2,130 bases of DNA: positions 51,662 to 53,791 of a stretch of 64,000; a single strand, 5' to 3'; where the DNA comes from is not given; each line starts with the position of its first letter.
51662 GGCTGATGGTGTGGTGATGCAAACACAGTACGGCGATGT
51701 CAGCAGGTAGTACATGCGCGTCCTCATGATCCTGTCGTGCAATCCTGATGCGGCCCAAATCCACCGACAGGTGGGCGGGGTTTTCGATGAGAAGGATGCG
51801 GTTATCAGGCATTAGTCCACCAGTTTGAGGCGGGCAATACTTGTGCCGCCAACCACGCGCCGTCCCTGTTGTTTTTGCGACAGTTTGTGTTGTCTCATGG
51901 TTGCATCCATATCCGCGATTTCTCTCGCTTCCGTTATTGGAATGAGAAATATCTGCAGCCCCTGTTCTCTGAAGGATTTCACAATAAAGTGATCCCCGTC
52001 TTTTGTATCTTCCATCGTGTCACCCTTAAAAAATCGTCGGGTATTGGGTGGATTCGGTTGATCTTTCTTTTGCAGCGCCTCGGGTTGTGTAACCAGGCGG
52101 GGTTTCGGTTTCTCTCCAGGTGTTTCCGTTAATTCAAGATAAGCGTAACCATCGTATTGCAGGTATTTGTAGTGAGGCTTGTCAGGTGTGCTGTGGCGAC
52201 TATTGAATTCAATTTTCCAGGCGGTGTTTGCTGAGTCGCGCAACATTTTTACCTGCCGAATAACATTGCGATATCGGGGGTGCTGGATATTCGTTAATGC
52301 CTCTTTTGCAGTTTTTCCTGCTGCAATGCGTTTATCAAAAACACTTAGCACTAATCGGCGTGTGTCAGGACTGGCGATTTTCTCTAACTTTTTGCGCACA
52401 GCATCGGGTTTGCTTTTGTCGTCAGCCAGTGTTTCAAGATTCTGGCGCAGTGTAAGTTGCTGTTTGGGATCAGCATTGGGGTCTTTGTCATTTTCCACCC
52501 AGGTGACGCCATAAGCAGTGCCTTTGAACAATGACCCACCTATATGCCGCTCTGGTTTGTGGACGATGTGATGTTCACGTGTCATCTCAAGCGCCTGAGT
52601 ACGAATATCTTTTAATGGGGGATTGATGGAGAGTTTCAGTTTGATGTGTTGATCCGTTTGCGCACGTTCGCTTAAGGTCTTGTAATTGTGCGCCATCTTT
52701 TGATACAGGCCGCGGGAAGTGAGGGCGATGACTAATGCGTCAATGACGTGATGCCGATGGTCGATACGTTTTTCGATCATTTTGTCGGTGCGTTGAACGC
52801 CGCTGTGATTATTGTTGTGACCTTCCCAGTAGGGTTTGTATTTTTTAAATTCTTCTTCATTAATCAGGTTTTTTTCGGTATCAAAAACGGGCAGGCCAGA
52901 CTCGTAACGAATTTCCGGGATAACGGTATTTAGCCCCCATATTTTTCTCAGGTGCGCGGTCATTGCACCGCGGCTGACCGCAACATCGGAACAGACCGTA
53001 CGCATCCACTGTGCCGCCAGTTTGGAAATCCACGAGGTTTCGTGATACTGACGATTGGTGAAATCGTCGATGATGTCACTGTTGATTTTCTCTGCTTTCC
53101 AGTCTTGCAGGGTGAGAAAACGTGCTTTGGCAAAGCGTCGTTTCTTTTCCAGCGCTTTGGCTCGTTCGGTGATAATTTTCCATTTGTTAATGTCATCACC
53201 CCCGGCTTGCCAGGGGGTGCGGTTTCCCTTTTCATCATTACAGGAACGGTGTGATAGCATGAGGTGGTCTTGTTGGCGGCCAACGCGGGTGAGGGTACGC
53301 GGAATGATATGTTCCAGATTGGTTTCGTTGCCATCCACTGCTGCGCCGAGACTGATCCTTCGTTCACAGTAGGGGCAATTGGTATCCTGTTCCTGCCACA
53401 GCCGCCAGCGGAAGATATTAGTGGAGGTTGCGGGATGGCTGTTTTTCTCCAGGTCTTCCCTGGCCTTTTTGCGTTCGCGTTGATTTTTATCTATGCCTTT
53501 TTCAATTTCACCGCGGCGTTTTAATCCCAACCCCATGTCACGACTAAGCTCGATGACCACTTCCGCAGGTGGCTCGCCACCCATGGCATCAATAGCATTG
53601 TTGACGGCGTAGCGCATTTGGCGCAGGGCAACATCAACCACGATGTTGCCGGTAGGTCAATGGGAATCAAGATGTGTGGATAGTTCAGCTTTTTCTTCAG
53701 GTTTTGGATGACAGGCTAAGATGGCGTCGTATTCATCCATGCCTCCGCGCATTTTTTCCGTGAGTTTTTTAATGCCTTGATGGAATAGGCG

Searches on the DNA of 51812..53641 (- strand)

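Call 65: search_with_rna_model(model_id=R1, sources=[L131, L132, L127, L126, L001, L005], max_evalue=1, show_alignments=3)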
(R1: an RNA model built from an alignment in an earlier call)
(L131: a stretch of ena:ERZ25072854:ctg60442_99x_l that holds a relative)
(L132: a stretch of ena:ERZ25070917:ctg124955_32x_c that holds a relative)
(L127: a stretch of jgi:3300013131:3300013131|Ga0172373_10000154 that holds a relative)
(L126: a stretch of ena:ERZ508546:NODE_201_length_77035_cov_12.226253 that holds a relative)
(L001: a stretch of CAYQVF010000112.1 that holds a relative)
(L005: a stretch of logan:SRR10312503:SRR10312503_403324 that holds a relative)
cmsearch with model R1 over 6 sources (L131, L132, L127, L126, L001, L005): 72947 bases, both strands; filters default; matches with E-value up to 1: 33.
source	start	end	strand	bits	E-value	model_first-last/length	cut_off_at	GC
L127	7629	7724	-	92.5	8e-18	1-95/95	no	0.55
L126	7855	7959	-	82.9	8.3e-16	1-95/95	no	0.64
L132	6724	6795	-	28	0.00032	1-95/95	no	0.47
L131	11121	11174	+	23.7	0.0026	1-95/95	no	0.52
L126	13419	13481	+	21.8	0.0064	1-95/95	no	0.52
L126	14343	14420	+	21.2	0.0089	1-95/95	no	0.59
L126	14608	14657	+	21.2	0.0089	1-95/95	no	0.56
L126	12759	12836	+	20.9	0.0099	1-95/95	no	0.62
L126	14277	14336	+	20.2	0.014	1-95/95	no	0.55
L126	13353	13411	+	20.1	0.015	1-95/95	no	0.63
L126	13683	13760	+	20.1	0.015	1-95/95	no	0.59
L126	13815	13873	+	19.9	0.017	1-95/95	no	0.64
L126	13155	13256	+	19.6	0.019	1-95/95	no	0.57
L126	12693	12750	+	19.5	0.019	1-95/95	no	0.53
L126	13023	13080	+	19.4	0.021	1-95/95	no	0.6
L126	13881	13995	+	18.9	0.026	1-95/95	no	0.57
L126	13287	13345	+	18.9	0.026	1-95/95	no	0.63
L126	14013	14072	+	18.9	0.027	1-95/95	no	0.6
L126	14079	14157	+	18.6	0.031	1-95/95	no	0.58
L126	14475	14532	+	18.5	0.032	1-95/95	no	0.62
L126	13617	13680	+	18.4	0.034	1-95/95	no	0.62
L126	12891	12949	+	18.4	0.034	1-95/95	no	0.68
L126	13089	13147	+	18.3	0.036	1-95/95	no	0.64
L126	12561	12614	+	18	0.04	1-95/95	no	0.63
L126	13551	13609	+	17.9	0.043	1-95/95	no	0.68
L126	12428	12506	+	17.4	0.056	1-95/95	no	0.59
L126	13485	13545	+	16.9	0.07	1-95/95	no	0.62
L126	14542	14599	+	16.9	0.071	1-95/95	no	0.62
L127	12300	12357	+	16.7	0.079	1-95/95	no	0.57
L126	14211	14271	+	16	0.11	1-95/95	no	0.61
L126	14742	14802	+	15.9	0.11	1-95/95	no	0.64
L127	12368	12401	+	15.8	0.12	1-36/95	3'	0.56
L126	14675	14738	+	12.6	0.56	1-95/95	no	0.59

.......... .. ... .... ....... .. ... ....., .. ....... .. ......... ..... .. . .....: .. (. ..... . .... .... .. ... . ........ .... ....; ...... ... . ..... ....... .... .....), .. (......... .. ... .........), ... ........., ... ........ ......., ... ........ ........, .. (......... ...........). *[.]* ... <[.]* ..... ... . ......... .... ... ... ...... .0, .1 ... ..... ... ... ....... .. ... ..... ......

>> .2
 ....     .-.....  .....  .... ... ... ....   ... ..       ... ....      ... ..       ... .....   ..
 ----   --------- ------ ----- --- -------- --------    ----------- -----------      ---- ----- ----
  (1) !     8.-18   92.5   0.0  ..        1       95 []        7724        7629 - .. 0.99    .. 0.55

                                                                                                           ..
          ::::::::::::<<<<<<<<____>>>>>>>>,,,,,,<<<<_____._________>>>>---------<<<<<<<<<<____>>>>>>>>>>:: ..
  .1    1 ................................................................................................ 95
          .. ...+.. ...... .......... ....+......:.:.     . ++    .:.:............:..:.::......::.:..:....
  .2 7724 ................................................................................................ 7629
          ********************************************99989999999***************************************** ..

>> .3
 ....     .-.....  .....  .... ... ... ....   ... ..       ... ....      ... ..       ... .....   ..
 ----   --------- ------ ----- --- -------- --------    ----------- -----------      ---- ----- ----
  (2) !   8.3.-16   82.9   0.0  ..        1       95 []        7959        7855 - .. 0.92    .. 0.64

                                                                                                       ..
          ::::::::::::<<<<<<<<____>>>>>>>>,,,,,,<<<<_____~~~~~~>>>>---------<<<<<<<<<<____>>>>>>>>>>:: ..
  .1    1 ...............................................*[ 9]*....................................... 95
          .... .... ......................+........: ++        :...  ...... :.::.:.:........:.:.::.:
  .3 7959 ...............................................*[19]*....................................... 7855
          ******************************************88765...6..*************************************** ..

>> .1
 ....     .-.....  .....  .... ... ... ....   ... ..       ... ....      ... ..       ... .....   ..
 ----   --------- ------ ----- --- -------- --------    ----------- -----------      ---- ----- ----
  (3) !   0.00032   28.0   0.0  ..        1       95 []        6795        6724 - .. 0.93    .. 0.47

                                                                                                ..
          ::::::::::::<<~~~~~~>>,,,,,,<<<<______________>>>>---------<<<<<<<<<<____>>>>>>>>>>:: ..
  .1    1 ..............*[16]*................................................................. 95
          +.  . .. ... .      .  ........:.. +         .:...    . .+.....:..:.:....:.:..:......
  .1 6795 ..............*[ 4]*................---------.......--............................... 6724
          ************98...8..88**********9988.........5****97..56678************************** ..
